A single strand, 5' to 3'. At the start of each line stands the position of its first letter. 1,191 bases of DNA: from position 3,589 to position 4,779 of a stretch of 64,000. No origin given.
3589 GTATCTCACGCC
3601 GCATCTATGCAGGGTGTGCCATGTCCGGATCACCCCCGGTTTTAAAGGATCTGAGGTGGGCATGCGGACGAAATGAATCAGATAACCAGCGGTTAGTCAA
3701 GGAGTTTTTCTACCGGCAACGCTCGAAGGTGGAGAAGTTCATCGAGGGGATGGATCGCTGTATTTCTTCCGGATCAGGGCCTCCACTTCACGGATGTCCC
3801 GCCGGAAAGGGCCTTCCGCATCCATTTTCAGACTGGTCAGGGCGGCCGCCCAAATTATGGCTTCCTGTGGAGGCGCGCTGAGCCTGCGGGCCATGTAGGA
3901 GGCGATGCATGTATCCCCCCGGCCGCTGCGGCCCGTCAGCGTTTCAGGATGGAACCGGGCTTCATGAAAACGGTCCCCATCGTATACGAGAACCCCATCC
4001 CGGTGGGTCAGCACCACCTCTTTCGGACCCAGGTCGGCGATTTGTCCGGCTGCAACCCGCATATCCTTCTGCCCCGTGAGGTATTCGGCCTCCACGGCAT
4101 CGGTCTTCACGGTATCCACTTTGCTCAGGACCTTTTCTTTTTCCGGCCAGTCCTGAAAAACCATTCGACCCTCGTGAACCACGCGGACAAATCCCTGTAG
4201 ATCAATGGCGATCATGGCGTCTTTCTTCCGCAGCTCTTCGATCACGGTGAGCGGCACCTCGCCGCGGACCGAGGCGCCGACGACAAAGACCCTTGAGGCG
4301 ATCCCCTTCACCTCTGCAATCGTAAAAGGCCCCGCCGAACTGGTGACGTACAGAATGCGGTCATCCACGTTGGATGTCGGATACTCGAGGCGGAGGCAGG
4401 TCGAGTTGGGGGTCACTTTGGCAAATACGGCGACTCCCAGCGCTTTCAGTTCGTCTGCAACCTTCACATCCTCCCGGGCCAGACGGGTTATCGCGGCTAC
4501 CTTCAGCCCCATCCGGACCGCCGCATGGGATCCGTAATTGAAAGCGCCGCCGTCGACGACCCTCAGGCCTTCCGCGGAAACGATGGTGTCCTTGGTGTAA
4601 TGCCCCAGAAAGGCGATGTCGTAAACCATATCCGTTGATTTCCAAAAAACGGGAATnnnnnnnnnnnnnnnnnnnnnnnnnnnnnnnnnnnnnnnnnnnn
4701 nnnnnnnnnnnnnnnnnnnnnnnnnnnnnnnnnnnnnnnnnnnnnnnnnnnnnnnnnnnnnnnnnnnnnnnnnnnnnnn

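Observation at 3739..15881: Thermotoga-type inositol catabolic cluster variant with alternating duplicated kinase/TIM-barrel modules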

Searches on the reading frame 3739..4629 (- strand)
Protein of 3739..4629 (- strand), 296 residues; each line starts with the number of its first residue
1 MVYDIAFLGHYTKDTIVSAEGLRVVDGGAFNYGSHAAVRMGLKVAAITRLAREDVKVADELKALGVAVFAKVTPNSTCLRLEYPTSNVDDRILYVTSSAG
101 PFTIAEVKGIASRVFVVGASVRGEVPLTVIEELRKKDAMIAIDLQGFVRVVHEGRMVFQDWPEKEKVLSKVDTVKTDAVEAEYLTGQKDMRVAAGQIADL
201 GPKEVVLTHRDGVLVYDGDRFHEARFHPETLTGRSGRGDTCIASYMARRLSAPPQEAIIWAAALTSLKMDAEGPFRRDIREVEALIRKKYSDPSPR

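Call 3: search_protein_families(library=pfam, proteins=[window:3739-4629:-])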
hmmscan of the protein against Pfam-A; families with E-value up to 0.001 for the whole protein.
window:3739-4629:- (296 aa): 1 family
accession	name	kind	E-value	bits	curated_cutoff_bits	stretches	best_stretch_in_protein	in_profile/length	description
PF00294.29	PfkB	-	7.4e-09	35.8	25.8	1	34-270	43-291/302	pfkB family carbohydrate kinase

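Call 4: search_protein_families(library=ncbifam, proteins=[window:3739-4629:-])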
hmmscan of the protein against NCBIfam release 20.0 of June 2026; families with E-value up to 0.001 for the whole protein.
window:3739-4629:- (296 aa): 5 families
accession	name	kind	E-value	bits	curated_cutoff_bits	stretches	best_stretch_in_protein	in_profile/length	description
NF041332.1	KDG_KDGal_kin_Halo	equivalog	6.1e-08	32.5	440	1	165-287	184-311/320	bifunctional 2-dehydro-3-deoxygluconokinase/2-dehydro-3-deoxygalactonokinase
TIGR03168.1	1-PFK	subfamily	7e-05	21.9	216.4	1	183-285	194-298/305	hexose kinase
TIGR04382.1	myo_inos_iolC_N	equivalog_domain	9.8e-05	21.8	300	0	165-267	183-288/309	5-dehydro-2-deoxygluconokinase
TIGR03828.1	pfkB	equivalog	0.00011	21.3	292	1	182-284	193-297/305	1-phosphofructokinase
NF007321.0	PRK09813.1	equivalog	0.00021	20.9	247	1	177-249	161-234/261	fructoselysine 6-kinase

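Call 9: search_solved_structures(query=window:3739-4629:-, max_evalue=0.01, show_alignments=1)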
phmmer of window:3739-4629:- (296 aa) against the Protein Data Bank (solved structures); distinct sequences matched with E-value up to 0.01: 5.
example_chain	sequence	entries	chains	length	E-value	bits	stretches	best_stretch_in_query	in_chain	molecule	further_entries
7e4l_A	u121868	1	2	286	1.4e-49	172.2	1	5-283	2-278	PfkB domain-containing protein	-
1vk4_A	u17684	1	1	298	6.4e-48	166.8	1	5-283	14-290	PfkB Carbohydrate kinase TM0415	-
5ysp_A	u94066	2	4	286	8.9e-48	166.3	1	5-283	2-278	TM0415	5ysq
3kd6_A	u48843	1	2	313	2.5e-06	30.3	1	163-278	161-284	Carbohydrate kinase, PfkB family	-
3w4s_A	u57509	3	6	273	0.00014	24.6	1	8-191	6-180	Carbohydrate/pyrimidine kinase, PfkB family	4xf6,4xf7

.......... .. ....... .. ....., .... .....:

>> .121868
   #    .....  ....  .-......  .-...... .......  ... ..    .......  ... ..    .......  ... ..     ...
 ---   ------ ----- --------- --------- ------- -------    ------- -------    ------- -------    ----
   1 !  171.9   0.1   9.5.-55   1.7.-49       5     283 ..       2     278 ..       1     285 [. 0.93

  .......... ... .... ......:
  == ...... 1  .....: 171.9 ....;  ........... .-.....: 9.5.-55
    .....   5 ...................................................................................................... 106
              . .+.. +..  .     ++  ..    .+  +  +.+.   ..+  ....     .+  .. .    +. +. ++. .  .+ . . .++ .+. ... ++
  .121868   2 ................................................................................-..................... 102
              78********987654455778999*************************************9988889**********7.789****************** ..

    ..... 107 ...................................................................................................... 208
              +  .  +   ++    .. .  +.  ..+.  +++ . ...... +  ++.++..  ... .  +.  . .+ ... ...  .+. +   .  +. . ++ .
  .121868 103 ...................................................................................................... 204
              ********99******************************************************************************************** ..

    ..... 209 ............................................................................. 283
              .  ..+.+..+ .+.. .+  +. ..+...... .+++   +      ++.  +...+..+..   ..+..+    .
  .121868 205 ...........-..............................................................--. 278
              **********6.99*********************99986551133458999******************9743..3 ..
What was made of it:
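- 3739..4629 (-): KinB: L78/L89/S116-type pyrophosphate-signature kinase (the type of Levilinea 'homolog No. 49'). The best PDB hits are the TM0415 variants 7e4l, 1vk4 and 5ysp, E about 1e-48 to 1e-50 (call 9).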

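Call 20: find_encoding_contigs(protein=window:3739-4629:-, flank=10000, max_places=6)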
Protein window:3739-4629:- (296 aa): 24 contigs read that carry it; 5 places shown.
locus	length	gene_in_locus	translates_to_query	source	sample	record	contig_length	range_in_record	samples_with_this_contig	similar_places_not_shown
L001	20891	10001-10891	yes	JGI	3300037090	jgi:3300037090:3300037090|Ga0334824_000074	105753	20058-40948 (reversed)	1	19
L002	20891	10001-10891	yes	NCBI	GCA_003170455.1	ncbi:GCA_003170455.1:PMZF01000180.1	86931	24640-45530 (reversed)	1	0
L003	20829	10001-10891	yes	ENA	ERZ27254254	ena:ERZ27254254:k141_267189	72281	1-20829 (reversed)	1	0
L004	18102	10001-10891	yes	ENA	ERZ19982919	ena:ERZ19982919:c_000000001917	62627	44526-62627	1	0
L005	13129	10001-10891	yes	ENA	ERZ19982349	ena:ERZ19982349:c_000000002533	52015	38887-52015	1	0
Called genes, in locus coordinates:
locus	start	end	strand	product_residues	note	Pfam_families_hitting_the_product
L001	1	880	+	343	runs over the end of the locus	PF13531:SBP_bac_11, PF01547:SBP_bac_1, PF13416:SBP_bac_8, PF13343:SBP_bac_6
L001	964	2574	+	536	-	PF00528:BPD_transp_1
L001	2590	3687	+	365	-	PF00005:ABC_tran, PF13304:AAA_21 (faint), PF08402:TOBE_2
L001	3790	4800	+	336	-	PF01408:GFO_IDH_MocA, PF02894:GFO_IDH_MocA_C, PF22725:GFO_IDH_MocA_C3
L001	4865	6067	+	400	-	PF08240:ADH_N, PF16912:Glu_dehyd_C (faint), PF00107:ADH_zinc_N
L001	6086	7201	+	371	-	PF02633:Creatininase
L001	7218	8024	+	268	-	PF01261:AP_endonuc_2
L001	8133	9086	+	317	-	PF00294:PfkB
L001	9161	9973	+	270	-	PF01261:AP_endonuc_2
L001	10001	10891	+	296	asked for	PF00294:PfkB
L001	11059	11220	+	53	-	-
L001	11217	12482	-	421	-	PF16868:NMT1_3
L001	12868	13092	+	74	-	-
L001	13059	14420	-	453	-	-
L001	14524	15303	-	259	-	PF00977:His_biosynth, PF02581:TMP-TENI (faint)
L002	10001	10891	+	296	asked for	PF00294:PfkB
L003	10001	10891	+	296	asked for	PF00294:PfkB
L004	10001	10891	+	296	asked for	PF00294:PfkB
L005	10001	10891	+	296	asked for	PF00294:PfkB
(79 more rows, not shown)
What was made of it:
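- Closest known: Thermotoga maritima iol operon TM0411-TM0416. Different: The host is a mesophilic peat/fen metagenome bacterium (GCA_003170455.1, call 20).
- Checked: KinA is 290 aa (start about 6416) and IolO is 268 aa (start about 7412) (call 20).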

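Call 22: find_homologous_proteins(query=window:3739-4629:-, max_evalue=1e-10)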
Query window:3739-4629:- (296 aa): 5320 proteins with E <= 1e-10 among 8000 candidates; the best 120 are listed.
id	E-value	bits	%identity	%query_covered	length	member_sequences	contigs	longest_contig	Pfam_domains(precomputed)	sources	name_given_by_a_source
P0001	1.6e-177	607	94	100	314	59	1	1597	PF00294.30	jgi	jgi:sugar/nucleoside kinase (ribokinase family)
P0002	1.3e-174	597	94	100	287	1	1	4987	-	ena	-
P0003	4.5e-171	586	89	99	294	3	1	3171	PF00294.30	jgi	-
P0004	5.1e-171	585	90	100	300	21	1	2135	PF00294.30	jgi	jgi:sugar/nucleoside kinase (ribokinase family)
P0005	8.5e-171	585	91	98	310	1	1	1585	PF00294.30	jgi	jgi:sugar/nucleoside kinase (ribokinase family)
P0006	1.4e-168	577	89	99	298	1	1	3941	PF00294.30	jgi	jgi:sugar/nucleoside kinase (ribokinase family)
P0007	2.1e-168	577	87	99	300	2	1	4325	PF00294.30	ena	-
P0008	9.6e-168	575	87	99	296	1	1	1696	PF00294.30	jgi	jgi:sugar/nucleoside kinase (ribokinase family)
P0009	1.0e-167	575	88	99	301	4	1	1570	PF00294.30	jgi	-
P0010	2.0e-166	570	89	99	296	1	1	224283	PF00294.30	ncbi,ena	-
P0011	2.8e-163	560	86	99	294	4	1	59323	PF00294.30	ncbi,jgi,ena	jgi:sugar/nucleoside kinase (ribokinase family)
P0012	1.8e-162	557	86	99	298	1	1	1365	PF00294.30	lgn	-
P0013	4.0e-162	556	88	99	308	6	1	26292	PF00294.30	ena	-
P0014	5.6e-162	556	86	99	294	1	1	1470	PF00294.30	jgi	jgi:sugar/nucleoside kinase (ribokinase family)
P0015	4.3e-160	550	84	99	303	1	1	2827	PF00294.30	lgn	-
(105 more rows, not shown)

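Call 24: find_related_loci(query=A1, collection=genome_contigs, flank=10000)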
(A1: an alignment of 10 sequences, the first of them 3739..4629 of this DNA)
Query A1 (296 aa) in genome_contigs; peptide patterns used: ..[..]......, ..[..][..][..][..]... (x = any residue, [..] = any of these).
600 stretches matched a pattern (row limit reached: there are more); 566 encode a relative of the query (tblastn E <= 1e-3); the best 80 are kept; 80 distinct loci.
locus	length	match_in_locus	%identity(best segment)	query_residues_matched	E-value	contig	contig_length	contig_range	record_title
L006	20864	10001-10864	75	3-290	1e-148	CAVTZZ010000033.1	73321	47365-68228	MAG: uncultured delta proteobacterium isolate MFD04408.bin.2.108 genome assembly, contig: contig_16613, whole genome sho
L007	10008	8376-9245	68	2-291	4e-132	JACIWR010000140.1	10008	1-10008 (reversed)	MAG: Anaerolineae bacterium isolate MAG-31 Anaerolineae_A3_bin18_Scaffold_140, whole genome shotgun sequence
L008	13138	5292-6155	65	3-290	3e-130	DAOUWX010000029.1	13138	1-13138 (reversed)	MAG TPA_asm: Atribacterota bacterium isolate CSMAG_886 CSMAG_886_k141_137235_length_13138_cov_28.0000, whole genome shot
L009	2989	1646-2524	64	2-294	2e-134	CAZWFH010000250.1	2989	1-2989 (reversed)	MAG TPA_asm: uncultured Atribacterota bacterium isolate binchicken_co228_37 genome assembly, contig: NODE_61133_length_2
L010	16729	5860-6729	66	2-291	2e-127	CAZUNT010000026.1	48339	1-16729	MAG TPA_asm: uncultured Caldilineaceae bacterium isolate binchicken_co7_199 genome assembly, contig: NODE_1266_length_48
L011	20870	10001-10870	64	3-292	2e-126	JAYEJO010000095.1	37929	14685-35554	MAG: Candidatus Caldatribacteriota bacterium isolate MAG161 MAG161_95, whole genome shotgun sequence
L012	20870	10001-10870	61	1-290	4e-121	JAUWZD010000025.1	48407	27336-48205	MAG: Spirochaetales bacterium isolate CSMAG_2727 CSMAG_2727_k141_62961_length_48407_cov_12.8025, whole genome shotgun se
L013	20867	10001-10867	64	2-290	1e-120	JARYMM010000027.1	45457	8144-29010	MAG: Anaerolineae bacterium isolate A05DMB-I-32 NODE_27_length_45457_cov_6.777523, whole genome shotgun sequence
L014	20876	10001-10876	63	2-291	4e-120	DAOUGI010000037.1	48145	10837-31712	MAG TPA_asm: Anaerolineae bacterium isolate R44_137 k83_993488, whole genome shotgun sequence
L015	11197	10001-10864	61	3-290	5e-120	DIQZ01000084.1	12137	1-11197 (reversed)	MAG TPA_asm: Firmicutes bacterium UBA5449 UBA5449_contig_8810, whole genome shotgun sequence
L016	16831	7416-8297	60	3-296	6e-120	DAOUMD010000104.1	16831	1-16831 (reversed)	MAG TPA_asm: Anaerolineae bacterium isolate W31_78 k127_27912, whole genome shotgun sequence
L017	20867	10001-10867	61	3-291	1e-119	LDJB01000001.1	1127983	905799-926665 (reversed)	MAG: Peptococcaceae bacterium 1109 scaffold00001, whole genome shotgun sequence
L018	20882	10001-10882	61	2-294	1e-118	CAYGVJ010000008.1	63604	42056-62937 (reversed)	MAG TPA_asm: uncultured Solibacteraceae bacterium isolate ERP119294_co1_477 genome assembly, contig: NODE_446_length_636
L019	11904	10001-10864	60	3-290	4e-117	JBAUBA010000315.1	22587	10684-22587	MAG: Atribacterota bacterium isolate MFD12983_ilm_asm_bin5 k127_206189, whole genome shotgun sequence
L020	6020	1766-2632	60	3-291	6e-117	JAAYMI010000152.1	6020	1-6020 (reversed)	MAG: Bacillota bacterium isolate AS20ysBPTH_179 88146_AS20, whole genome shotgun sequence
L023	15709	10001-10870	60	3-291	3e-114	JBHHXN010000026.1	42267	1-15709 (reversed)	MAG: bacterium isolate D_1_bin.48 NODE_135_length_42267_cov_14.593409, whole genome shotgun sequence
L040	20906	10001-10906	58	3-292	5e-108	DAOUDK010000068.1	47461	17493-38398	MAG TPA_asm: Anaerolineae bacterium isolate M42_99 k117_949619, whole genome shotgun sequence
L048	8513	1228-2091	58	3-290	3e-106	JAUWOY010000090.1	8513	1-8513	MAG: Chloroflexota bacterium isolate CSMAG_2462 CSMAG_2462_k141_1426126_length_8513_cov_15.9606, whole genome shotgun se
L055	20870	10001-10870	54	3-291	5e-105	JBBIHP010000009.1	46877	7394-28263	MAG: Ignavibacteria bacterium isolate RSS170216_bin_117 NODE_350_length_46877_cov_5.629597, whole genome shotgun sequenc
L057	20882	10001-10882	57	2-294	2e-104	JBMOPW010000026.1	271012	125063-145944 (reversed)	MAG: Candidatus Zhuqueibacterota bacterium isolate Betzabe_MAG138 MAG138_26, whole genome shotgun sequence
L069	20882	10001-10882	57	3-290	3e-103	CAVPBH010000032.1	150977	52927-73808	MAG: uncultured Chloroflexia bacterium isolate MFD00032.bin.1.166 genome assembly, contig: contig_83014, whole genome sh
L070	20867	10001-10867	54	3-290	1e-102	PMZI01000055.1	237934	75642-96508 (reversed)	MAG: Ignavibacteriae bacterium isolate fen_1268 73.20110800_E3D.28_contig_1348, whole genome shotgun sequence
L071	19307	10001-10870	52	2-291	7e-103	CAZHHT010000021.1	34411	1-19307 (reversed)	MAG TPA_asm: uncultured Anaerolineales bacterium isolate binchicken_co228_499 genome assembly, contig: NODE_1501_length_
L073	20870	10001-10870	55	3-291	4e-102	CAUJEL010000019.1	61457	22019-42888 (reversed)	MAG: candidate division KSB1 bacterium isolate KLAP87 genome assembly, contig: KLAP87_846594, whole genome shotgun seque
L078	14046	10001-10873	52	2-291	6e-102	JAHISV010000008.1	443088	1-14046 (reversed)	MAG: Bacteroidetes bacterium isolate MM_PC_MetaG.mb.19 MM_PC_MetaG.mb.19_k141_1082533, whole genome shotgun sequence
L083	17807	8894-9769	55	1-290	3e-100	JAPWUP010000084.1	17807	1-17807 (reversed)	MAG: Bryobacteraceae bacterium isolate RSWS6 scaffold_470_c1, whole genome shotgun sequence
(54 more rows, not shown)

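Call 36: search_protein_families(library=pfam, proteins=[L083:7466-8866:+, L055:3530-4513:+, L023:13723-14676:+, L069:8323-9213:+, L078:12053-13279:+, L071:8317-8946:+, L019:5091-5933:+, L040:7930-8898:+, L055:15139-16260:+, L048:5756-7285:+])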
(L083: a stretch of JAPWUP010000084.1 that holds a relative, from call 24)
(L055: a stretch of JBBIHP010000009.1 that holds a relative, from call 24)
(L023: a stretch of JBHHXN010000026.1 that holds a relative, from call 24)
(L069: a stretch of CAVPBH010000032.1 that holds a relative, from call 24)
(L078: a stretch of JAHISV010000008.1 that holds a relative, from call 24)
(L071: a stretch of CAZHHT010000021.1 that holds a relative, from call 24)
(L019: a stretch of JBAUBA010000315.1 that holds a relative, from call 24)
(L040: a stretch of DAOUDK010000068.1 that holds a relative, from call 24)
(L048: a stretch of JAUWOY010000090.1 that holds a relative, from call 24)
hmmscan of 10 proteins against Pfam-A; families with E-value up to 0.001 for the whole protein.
L083:7466-8866:+ (467 aa): 1 family
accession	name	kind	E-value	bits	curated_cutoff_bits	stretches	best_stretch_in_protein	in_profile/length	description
PF07690.21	MFS_1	-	1.4e-45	156.1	33.4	1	61-415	3-345/347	Major Facilitator Superfamily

L055:3530-4513:+ (328 aa): 4 families
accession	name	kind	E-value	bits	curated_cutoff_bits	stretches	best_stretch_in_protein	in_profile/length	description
PF13407.12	Peripla_BP_4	-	1.4e-70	238.3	35.1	1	43-305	1-257/258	Periplasmic binding protein domain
PF00532.27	Peripla_BP_1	-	1.2e-25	91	22.2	1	41-305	2-265/281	Periplasmic binding proteins and sugar binding domain of LacI family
PF13377.12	Peripla_BP_3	-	4.6e-10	40.3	26.5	1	177-310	15-153/167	Periplasmic binding protein-like domain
PF07905.16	PucR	-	1.9e-05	25.4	33.5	1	80-139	52-111/118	Purine catabolism regulatory protein-like family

L023:13723-14676:+ (318 aa): 1 family
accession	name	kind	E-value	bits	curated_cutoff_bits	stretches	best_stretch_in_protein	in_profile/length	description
PF02653.21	BPD_transp_2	-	7.8e-47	160.1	26.8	1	42-307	1-269/269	Branched-chain amino acid transport system / permease component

L069:8323-9213:+ (297 aa): 1 family
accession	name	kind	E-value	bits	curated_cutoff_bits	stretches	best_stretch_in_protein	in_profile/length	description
PF01384.25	PHO4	-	4.6e-74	249.9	33.7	1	14-285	27-350/350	Phosphate transporter family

L078:12053-13279:+ (409 aa): 2 families
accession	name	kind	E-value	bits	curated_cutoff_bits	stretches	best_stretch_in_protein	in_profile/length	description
PF00149.33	Metallophos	-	7.3e-12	46.6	21.5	1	67-249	25-190/191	Calcineurin-like phosphoesterase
PF12850.12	Metallophos_2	-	8.3e-07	29.6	27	0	241-275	110-144/154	Calcineurin-like phosphoesterase superfamily domain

L071:8317-8946:+ (210 aa): 1 family
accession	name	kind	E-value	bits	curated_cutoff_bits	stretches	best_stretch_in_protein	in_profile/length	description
PF01865.21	PhoU_div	-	2e-16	60.4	24.4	1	10-206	7-212/214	Protein of unknown function DUF47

L019:5091-5933:+ (281 aa): 1 family
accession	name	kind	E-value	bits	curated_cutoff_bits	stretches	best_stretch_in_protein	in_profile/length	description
PF00528.27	BPD_transp_1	-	7.5e-17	62.1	26.4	1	96-271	1-178/184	Binding-protein-dependent transport system inner membrane component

L040:7930-8898:+ (323 aa): 1 family
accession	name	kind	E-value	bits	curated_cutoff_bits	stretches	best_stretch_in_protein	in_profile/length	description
PF00294.29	PfkB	-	1.7e-15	57.6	25.8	1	222-310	203-296/302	pfkB family carbohydrate kinase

L055:15139-16260:+ (374 aa): 1 family
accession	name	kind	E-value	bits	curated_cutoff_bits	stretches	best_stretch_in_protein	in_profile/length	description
PF02333.21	Phytase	-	7.3e-47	160.6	21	1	35-355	26-334/375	Phytase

L048:5756-7285:+ (510 aa): 1 family
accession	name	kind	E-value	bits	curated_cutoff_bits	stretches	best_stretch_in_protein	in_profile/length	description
PF16257.11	UxaE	-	9.5e-153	509.7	27.1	1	36-494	1-475/475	tagaturonate epimerase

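Call 37: search_protein_families(library=ncbifam, proteins=[L083:7466-8866:+, L069:8323-9213:+, L078:12053-13279:+], max_evalue=1e-10)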
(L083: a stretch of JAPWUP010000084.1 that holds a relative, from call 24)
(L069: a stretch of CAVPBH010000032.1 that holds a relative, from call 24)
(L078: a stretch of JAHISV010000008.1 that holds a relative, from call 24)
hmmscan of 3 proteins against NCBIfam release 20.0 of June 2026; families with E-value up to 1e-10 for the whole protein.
L083:7466-8866:+ (467 aa): 7 families
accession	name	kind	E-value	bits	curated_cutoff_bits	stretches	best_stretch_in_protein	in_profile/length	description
TIGR00881.1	2A0104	subfamily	1.2e-79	268.1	407.75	1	60-426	1-372/379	phosphoglycerate transporter protein PgtP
NF008661.1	PRK11663.1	subfamily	4.4e-76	256.7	564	1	34-424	10-400/439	MFS transporter family glucose-6-phosphate receptor UhpC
TIGR00712.1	glpT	equivalog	2.2e-68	231.3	632.55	1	26-456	2-430/440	glycerol-3-phosphate transporter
NF008433.0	PRK11273.1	equivalog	8.9e-66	222.9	748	1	26-457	2-431/452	glycerol-3-phosphate transporter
NF047787.1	PhglyTportPgtP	equivalog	4.9e-48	164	750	1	28-426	4-412/451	phosphoglycerate transporter PgtP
NF007107.1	PRK09556.1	equivalog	7.9e-44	150.4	497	1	51-411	27-397/469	hexose-6-phosphate:phosphate antiporter UhpT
TIGR00893.1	2A0114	subfamily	1.3e-28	100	395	1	64-429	4-375/399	D-galactonate transporter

L069:8323-9213:+ (297 aa): 2 families
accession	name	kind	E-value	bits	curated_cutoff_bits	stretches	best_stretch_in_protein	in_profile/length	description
NF033774.1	phos_trans_PitA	exception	2.1e-28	99.2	800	2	180-294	381-496/498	inorganic phosphate transporter PitA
NF053884.1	SulfPermCysPBac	equivalog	1.2e-18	67.1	400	1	14-294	43-314/354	sulfate permease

L078:12053-13279:+ (409 aa): 0 families
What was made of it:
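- The best NCBIfam hits are the PhnS2/T2/U2 models (calls 4, 37). All the NCBIfam hits are below their cut-offs (calls 4, 37).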
